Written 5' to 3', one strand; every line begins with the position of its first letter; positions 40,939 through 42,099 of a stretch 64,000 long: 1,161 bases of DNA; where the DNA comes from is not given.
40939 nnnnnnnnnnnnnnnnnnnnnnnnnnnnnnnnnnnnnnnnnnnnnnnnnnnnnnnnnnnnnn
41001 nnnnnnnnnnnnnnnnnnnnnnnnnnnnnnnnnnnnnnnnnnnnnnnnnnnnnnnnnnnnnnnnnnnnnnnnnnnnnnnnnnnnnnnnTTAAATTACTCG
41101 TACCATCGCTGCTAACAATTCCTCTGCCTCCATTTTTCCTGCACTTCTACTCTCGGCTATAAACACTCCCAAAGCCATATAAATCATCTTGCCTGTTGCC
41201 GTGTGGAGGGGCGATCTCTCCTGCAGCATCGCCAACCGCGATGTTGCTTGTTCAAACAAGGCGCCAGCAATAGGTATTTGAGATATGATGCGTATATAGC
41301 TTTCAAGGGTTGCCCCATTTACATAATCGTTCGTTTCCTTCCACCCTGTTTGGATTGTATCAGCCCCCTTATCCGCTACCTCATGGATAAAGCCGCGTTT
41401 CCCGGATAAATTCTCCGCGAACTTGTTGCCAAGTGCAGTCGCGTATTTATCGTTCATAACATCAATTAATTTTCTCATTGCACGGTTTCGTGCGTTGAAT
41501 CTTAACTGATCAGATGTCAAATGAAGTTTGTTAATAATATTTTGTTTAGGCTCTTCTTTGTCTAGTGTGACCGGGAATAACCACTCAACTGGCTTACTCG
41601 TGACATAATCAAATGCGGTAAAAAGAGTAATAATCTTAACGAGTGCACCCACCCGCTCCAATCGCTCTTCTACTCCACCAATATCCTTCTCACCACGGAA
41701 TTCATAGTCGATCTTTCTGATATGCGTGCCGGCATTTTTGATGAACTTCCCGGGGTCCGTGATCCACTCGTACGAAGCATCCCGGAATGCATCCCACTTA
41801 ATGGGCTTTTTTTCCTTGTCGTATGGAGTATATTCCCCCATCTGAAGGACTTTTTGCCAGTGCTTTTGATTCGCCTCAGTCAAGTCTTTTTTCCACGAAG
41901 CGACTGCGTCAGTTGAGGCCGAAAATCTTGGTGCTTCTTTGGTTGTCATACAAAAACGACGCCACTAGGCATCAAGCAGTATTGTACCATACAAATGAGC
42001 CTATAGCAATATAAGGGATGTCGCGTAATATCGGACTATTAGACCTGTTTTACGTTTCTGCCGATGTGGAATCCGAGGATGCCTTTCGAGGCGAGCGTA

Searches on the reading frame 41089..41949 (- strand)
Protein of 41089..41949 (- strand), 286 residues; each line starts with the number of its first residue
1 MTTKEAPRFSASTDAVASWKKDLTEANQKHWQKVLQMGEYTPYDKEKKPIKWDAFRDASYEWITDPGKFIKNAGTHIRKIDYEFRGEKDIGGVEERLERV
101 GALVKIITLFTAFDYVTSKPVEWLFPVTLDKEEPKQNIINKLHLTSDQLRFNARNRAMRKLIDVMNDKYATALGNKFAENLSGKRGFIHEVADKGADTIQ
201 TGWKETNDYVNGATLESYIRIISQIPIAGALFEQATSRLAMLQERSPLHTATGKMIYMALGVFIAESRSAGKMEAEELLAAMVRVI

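Call 16: search_protein_families(library=pfam, proteins=[window:41089-41949:-], max_evalue=0.1)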
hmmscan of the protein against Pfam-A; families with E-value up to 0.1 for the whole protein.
window:41089-41949:- (286 aa): 0 families

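Call 48: find_homologous_proteins(query=window:41089-41949:-, max_evalue=0.001)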
Query window:41089-41949:- (286 aa): 47 proteins with E <= 0.001 among 1415 candidates.
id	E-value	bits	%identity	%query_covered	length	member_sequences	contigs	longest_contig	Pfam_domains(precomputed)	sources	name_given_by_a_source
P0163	1.7e-187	639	100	100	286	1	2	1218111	-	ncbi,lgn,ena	-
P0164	4.6e-121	421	72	92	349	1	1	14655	-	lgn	-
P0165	3.9e-114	399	64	100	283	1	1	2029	-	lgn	-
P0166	2.2e-109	383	66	92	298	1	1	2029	-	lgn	-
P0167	1.0e-107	378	63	99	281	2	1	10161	-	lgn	-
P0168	4.1e-107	376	62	99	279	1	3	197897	-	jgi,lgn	-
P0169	1.9e-104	367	62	98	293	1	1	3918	-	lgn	-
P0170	6.0e-103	362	61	97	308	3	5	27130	-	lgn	-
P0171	2.1e-102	360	60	98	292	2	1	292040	-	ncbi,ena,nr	ncbi:hypothetical protein HZB58_05675 [Candidatus Gottesmanbacteria bacterium]|nr:hypothetical prote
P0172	1.2e-101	358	60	98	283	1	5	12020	-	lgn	-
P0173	1.2e-101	358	63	95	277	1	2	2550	-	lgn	-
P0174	3.4e-100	353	58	98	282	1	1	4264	-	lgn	-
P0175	5.6e-99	349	58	98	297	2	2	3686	-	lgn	-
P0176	5.8e-98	346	60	97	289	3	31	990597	-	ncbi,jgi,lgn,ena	ncbi:MAG: hypothetical protein ACOY3M_01255 [Patescibacteria group bacterium]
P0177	3.9e-97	343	62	93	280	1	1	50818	-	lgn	-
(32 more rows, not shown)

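Call 56: predict_structure(alignment_id=A4)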
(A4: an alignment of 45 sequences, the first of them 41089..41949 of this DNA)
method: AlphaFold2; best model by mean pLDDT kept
length: 286 residues; sequences in the alignment: 45
mean_pLDDT: 82.9   pTM: 0.76
mean pLDDT of the five models: 82.9, 80.0, 79.3, 77.3, 77.0
residues with pLDDT >= 90: 135; 70-90: 86; 50-70: 57; < 50: 8
segments of 3 or more residues with pLDDT < 50: none
pLDDT, mean of each block of 10 residues (from residue 1): 53 81 95 94 88 97 97 96 93 94 95 89 84 60 76 83 86 94 93 87 82 93 94 89 73 65 59 52 50
secondary structure, 60 per line:
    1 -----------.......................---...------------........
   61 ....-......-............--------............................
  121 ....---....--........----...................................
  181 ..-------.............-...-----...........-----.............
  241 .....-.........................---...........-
elements in order: H12-34 H53-64 H66-71 H73-84 H93-124 H128-131 H134-141 H146-182 H190-202 H212-222 H228-245 H247-271 H275-285

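Call 59: fold_search(model_id=the predicted structure, library=pdb)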
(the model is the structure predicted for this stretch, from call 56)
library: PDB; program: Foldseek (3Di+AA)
matches with E <= 10: 142; with E <= 0.001: 0
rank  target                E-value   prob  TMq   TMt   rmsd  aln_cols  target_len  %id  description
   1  2yfa_A                7.7e-01  0.11  0.14  0.16  21.6       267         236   13  X-ray structure of McpS ligand binding domain in complex with malate (released 2012-04-18)
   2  8ipr_C                8.8e-01  0.06  0.12  0.08  25.8       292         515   11  Cryo-EM structure of heme transporter CydDC from Mycobacterium smegmatis in the outward facing ATP bound state (released 2023-06-14)
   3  4mu6                  1.4e+00  0.07  0.11  0.11  41.8       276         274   10  Crystal Structure of the N-terminal domain of Effector Protein LegC3 from Legionella pneumophila (released 2013-12-11)
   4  5jgp                  1.4e+00  0.10  0.15  0.18  24.4       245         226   13  Crystal structure of the nitrate/nitrite sensor NarQ fragment bound with iodide ions (released 2017-05-31)
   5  4q4a_B                1.7e+00  0.09  0.16  0.09  26.0       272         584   14  Improved model of AMP-PNP bound TM287/288 (released 2014-07-16)
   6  6ek4_C                2.0e+00  0.04  0.12  0.11  30.0       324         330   13  PaxB from Photorhabdus luminescens (released 2018-05-16)
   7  8wcw_B                2.4e+00  0.05  0.13  0.08  25.3       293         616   11  Cryo-EM structure of MsRv1273c/72c from Mycobacterium smegmatis in the IFapo state (released 2025-03-26)
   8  5iji                  2.5e+00  0.08  0.15  0.17  24.2       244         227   14  Fragment of nitrate/nitrite sensor histidine kinase NarQ (WT) in symmetric holo state (released 2017-05-31)
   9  5jef_A                2.6e+00  0.08  0.15  0.19  24.7       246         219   13  Fragment of nitrate/nitrite sensor histidine kinase NarQ (WT) in asymmetric holo state (released 2017-05-31)
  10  8xss_B                2.7e+00  0.06  0.17  0.09  25.3       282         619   12  Cryo-EM structure of MsRv1273c/72c from Mycobacterium smegmatis in the ADP-bound IFasym-3 state (ATP 37 degrees C trea (released 2025-05-14)
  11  2ntx_B                2.8e+00  0.06  0.15  0.15  17.9       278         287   11  Prone8 (released 2007-01-23)
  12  4s0f_A                3.1e+00  0.04  0.14  0.08  26.9       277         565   12  Crystal structure of the peptidase-containing ABC transporter PCAT1 E648Q mutant complexed with ATPgS in an occluded c (released 2015-07-22)
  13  6bzd_D                3.4e+00  0.06  0.15  0.18  16.9       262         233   10  Structure of 14-3-3 gamma R57E mutant bound to GlcNAcylated peptide (released 2018-05-09)
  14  5jef_B                3.4e+00  0.05  0.14  0.16  24.4       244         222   12  Fragment of nitrate/nitrite sensor histidine kinase NarQ (WT) in asymmetric holo state (released 2017-05-31)
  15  9kpz_D                3.4e+00  0.03  0.10  0.12  22.1       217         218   14  Structure of TolQRA complex at pH 5.4 from E.coli (released 2026-03-04)
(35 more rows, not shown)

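Call 64: search_solved_structures(query=A4, max_evalue=10)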
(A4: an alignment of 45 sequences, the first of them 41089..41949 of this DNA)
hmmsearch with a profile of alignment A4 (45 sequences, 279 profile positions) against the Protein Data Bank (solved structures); distinct sequences matched with E-value up to 10: 1.
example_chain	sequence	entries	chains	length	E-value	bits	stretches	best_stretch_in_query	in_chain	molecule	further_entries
4v6w_Ch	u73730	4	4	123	0.031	16.6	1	79-150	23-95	60S ribosomal protein L35 | FI02809p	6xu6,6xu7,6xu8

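Call 73: search_protein_families(library=ncbifam, proteins=[window:41089-41949:-], max_evalue=0.01)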
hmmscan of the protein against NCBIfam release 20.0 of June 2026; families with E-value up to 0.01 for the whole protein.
window:41089-41949:- (286 aa): 0 families
